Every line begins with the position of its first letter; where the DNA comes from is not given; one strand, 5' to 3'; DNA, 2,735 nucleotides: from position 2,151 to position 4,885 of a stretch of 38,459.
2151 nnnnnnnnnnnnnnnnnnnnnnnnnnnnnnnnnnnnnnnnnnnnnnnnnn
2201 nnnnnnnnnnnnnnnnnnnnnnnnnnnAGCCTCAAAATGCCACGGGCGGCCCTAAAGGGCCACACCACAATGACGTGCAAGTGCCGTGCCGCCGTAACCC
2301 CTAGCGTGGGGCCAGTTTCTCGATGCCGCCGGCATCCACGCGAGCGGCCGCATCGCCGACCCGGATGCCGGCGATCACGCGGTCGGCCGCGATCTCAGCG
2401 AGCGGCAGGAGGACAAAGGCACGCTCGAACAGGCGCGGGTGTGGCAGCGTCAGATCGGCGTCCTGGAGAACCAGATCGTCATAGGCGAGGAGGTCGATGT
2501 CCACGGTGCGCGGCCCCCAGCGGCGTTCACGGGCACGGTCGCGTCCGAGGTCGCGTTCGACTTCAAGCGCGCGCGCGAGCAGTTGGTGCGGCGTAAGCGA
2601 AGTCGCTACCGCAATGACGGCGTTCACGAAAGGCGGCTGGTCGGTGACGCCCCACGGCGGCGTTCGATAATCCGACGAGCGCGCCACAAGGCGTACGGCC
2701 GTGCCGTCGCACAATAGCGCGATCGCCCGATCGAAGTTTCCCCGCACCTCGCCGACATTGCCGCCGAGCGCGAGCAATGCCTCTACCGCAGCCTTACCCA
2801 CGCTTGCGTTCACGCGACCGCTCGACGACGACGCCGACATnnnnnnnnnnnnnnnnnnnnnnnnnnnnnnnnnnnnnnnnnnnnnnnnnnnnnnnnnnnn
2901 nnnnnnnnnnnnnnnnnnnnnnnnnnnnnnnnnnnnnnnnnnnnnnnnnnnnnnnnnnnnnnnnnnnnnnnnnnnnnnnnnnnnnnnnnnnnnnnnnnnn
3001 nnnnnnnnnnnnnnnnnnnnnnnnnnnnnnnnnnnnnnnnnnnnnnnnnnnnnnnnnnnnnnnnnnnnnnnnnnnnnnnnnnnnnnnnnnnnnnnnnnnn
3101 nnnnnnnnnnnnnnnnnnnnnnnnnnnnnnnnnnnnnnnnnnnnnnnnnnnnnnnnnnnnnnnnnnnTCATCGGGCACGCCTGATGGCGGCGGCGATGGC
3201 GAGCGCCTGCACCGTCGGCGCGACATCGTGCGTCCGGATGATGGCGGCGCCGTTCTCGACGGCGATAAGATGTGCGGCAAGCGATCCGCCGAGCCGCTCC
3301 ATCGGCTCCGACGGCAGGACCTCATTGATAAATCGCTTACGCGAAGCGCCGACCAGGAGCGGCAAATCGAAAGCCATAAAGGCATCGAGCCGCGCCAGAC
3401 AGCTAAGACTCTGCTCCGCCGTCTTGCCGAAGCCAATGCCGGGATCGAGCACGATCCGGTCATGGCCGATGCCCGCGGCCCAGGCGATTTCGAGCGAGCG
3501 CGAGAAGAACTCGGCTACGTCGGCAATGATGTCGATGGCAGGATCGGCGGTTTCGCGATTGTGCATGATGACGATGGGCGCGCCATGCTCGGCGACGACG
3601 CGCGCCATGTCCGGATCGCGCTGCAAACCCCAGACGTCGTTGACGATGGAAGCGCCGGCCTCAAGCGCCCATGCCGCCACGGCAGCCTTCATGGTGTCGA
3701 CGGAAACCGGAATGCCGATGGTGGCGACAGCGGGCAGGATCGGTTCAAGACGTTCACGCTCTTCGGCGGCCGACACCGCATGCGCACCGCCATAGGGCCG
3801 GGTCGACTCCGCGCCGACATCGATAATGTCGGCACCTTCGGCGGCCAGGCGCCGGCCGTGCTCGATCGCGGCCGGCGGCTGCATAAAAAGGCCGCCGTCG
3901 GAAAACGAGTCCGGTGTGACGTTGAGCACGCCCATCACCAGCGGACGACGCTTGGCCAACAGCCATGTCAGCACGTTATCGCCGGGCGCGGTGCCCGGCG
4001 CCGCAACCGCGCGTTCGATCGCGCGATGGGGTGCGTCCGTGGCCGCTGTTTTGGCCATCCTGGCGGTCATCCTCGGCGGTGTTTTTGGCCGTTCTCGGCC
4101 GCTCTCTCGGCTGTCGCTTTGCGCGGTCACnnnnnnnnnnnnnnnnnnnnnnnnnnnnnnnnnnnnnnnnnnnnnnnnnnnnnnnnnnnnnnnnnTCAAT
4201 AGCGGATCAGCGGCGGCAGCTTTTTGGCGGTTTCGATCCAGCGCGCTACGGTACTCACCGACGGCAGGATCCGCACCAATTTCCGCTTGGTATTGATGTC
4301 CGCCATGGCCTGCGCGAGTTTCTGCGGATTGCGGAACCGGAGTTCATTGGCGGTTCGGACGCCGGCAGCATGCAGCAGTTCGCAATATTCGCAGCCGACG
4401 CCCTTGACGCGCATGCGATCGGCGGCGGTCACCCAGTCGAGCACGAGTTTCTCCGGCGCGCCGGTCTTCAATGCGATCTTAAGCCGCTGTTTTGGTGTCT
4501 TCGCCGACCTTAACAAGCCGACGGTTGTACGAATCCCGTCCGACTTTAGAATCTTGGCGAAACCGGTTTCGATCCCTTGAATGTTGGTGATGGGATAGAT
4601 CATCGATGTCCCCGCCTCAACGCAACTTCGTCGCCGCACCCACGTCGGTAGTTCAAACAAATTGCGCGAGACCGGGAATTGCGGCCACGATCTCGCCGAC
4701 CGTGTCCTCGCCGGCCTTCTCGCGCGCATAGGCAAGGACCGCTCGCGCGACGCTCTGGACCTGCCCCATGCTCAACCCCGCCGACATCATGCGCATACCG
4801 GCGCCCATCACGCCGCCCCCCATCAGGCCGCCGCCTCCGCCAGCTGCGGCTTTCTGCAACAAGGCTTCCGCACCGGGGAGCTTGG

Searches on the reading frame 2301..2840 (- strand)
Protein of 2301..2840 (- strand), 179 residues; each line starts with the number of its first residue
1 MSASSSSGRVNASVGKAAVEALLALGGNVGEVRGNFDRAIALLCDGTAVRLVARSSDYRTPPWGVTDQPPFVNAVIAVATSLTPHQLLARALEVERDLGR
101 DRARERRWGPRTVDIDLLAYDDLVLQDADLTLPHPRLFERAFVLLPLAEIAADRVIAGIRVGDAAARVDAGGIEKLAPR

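Call 7: search_protein_families(library=pfam, proteins=[window:2301-2840:-], max_evalue=0.001)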
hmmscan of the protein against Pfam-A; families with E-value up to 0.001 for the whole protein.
window:2301-2840:- (179 aa): 1 family
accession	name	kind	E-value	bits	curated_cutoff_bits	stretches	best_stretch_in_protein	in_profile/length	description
PF01288.25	HPPK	-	6.2e-37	127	25.7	1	23-151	2-115/116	7,8-dihydro-6-hydroxymethylpterin-pyrophosphokinase (HPPK)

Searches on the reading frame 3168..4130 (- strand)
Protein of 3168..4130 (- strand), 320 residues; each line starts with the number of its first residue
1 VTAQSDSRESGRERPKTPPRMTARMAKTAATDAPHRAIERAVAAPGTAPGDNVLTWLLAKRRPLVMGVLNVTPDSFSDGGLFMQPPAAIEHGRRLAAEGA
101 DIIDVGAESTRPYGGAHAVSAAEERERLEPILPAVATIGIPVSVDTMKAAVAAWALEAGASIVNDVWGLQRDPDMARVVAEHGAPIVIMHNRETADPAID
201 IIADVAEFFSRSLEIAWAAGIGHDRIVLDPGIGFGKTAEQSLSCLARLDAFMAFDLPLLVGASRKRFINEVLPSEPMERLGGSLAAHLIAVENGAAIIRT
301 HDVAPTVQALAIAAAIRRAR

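Call 7: search_protein_families(library=pfam, proteins=[window:3168-4130:-], max_evalue=0.001)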
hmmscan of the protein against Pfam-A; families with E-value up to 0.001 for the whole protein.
window:3168-4130:- (320 aa): 1 family
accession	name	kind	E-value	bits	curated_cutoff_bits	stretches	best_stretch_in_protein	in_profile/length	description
PF00809.28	Pterin_bind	-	3.4e-76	256.6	25.5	1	66-301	1-244/244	Pterin binding enzyme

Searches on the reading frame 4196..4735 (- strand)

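Call 7: search_protein_families(library=pfam, proteins=[window:4196-4735:-], max_evalue=0.001)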
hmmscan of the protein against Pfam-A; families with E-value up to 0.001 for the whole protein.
window:4196-4735:- (179 aa): 1 family
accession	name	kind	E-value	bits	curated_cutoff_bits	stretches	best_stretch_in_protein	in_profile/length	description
PF14229.12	DUF4332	-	4.5e-35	120.9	23.2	1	54-173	2-122/122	Domain of unknown function (DUF4332)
